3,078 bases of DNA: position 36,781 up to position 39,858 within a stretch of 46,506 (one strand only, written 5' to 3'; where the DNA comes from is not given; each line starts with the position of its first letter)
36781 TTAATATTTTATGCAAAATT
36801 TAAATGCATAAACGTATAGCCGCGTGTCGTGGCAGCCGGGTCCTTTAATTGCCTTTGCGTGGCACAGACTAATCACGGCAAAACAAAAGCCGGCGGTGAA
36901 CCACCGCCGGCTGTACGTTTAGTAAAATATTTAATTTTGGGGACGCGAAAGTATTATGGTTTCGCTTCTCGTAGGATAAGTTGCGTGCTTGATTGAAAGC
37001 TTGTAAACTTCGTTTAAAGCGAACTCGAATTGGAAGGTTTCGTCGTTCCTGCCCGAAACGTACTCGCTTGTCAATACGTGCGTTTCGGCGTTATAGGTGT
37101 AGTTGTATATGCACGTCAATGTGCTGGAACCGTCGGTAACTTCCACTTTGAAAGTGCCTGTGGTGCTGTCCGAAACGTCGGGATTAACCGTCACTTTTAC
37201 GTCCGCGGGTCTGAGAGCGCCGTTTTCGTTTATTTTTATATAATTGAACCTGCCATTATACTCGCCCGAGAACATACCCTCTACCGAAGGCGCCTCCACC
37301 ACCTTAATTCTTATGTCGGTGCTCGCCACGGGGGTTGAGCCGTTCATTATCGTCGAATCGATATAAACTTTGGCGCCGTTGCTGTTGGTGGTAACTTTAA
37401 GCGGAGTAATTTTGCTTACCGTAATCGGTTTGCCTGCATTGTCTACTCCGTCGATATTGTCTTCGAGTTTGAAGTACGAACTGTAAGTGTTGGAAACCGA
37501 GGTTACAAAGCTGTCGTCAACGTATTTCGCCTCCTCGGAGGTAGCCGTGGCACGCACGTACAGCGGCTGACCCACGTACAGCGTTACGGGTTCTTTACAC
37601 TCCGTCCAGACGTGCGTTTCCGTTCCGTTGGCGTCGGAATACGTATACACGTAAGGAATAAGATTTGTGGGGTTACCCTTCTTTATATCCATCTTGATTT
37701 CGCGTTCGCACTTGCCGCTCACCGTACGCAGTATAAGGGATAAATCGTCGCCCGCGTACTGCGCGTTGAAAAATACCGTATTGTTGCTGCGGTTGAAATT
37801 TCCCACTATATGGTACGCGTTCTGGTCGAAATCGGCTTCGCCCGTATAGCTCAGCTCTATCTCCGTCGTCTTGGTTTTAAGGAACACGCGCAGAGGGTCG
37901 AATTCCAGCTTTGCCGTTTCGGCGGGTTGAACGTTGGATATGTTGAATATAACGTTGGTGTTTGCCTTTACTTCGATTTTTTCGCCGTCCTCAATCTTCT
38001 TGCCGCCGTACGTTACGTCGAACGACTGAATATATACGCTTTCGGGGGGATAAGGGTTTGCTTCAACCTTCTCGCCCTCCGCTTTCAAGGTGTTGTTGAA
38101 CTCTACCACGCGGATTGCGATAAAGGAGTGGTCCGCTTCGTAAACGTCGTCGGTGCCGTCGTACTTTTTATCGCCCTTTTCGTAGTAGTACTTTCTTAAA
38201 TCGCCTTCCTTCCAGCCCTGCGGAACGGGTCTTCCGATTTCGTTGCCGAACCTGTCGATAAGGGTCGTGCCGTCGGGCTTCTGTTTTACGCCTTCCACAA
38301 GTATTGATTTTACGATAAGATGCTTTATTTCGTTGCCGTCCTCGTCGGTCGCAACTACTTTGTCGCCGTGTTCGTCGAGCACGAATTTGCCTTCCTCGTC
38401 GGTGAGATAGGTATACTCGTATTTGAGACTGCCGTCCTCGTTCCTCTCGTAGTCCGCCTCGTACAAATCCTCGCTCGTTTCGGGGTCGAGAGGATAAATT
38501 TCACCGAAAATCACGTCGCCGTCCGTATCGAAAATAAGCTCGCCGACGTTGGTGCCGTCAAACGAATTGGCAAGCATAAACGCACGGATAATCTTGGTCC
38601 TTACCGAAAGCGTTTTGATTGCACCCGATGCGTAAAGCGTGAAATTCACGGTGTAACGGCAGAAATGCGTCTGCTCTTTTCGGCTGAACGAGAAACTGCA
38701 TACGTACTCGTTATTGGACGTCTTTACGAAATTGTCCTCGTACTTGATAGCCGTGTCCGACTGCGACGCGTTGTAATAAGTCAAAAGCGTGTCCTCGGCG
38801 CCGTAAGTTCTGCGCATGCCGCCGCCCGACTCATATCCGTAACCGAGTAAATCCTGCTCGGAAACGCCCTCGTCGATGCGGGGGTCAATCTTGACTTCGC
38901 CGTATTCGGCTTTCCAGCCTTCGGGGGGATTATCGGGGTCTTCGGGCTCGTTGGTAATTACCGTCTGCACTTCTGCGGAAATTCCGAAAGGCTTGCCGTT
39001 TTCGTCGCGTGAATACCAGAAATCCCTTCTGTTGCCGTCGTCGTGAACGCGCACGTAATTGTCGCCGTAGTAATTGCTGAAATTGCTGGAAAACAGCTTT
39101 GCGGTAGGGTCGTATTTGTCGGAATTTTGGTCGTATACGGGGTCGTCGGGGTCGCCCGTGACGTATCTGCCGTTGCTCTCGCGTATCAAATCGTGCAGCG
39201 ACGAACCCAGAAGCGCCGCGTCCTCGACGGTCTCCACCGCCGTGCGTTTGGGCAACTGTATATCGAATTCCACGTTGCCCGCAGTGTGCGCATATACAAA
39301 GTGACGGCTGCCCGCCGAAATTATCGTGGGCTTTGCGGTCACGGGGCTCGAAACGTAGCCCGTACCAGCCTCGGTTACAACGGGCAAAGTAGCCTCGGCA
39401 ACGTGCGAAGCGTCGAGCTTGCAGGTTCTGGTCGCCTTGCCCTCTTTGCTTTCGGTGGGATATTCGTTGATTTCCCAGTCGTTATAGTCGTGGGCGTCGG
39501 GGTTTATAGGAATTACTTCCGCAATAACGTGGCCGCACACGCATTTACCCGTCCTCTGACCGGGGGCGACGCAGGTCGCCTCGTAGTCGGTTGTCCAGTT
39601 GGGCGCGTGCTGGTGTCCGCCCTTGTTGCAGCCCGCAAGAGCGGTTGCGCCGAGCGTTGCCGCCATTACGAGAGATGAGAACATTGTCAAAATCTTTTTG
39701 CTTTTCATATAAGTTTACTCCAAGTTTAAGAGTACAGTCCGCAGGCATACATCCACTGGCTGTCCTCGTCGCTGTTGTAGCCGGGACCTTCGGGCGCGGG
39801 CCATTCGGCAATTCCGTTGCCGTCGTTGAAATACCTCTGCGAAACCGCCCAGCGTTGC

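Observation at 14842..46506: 31.6-kb single-strand block joins a MoxR/DUF58-type vWA module, five giant or orphan surface proteins and an Opp importer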

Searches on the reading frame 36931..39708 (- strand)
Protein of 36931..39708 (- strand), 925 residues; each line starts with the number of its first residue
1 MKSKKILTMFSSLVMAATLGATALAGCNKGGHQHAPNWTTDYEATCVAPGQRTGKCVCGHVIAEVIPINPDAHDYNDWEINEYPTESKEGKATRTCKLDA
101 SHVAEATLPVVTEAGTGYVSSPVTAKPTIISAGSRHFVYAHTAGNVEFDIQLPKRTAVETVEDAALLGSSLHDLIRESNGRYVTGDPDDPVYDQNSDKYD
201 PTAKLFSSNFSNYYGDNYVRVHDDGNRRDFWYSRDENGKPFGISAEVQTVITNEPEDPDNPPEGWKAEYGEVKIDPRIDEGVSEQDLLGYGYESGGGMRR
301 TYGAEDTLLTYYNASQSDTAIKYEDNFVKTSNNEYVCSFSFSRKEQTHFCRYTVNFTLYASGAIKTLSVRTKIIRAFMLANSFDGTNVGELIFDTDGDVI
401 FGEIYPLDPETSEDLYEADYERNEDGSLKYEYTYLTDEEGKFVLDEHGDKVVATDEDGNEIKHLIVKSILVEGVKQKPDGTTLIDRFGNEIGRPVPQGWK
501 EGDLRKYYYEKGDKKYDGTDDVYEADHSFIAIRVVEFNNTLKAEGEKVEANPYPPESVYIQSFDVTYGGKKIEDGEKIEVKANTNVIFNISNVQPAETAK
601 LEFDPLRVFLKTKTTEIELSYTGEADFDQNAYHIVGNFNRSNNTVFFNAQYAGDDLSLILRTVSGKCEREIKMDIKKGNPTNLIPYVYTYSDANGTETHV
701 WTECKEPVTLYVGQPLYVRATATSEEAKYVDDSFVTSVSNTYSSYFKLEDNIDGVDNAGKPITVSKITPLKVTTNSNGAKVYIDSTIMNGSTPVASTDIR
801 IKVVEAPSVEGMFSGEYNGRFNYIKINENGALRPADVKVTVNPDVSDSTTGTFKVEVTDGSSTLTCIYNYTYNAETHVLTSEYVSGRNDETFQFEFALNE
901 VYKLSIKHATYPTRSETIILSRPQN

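Call 4: search_protein_families(library=pfam, proteins=[window:36931-39708:-], max_evalue=0.01)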
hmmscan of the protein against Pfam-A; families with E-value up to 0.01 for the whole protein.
window:36931-39708:- (925 aa): 0 families

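Call 38: search_protein_families(library=ncbifam, proteins=[window:36931-39708:-], max_evalue=0.01)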
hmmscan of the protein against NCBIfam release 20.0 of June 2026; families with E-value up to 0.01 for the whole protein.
window:36931-39708:- (925 aa): 0 families

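Call 52: search_protein_families(library=padloc, proteins=[window:36931-39708:-], max_evalue=0.001)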
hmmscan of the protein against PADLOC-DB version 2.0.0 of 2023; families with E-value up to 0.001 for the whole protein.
window:36931-39708:- (925 aa): 0 families

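Call 53: search_protein_families(library=pfam, proteins=[window:36931-39708:-], max_evalue=5)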
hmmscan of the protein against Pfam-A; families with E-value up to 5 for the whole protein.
window:36931-39708:- (925 aa): 1 family
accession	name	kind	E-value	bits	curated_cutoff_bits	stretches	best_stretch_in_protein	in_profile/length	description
PF08308.17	PEGA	-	0.027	14.8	20.8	1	770-798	4-31/71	PEGA domain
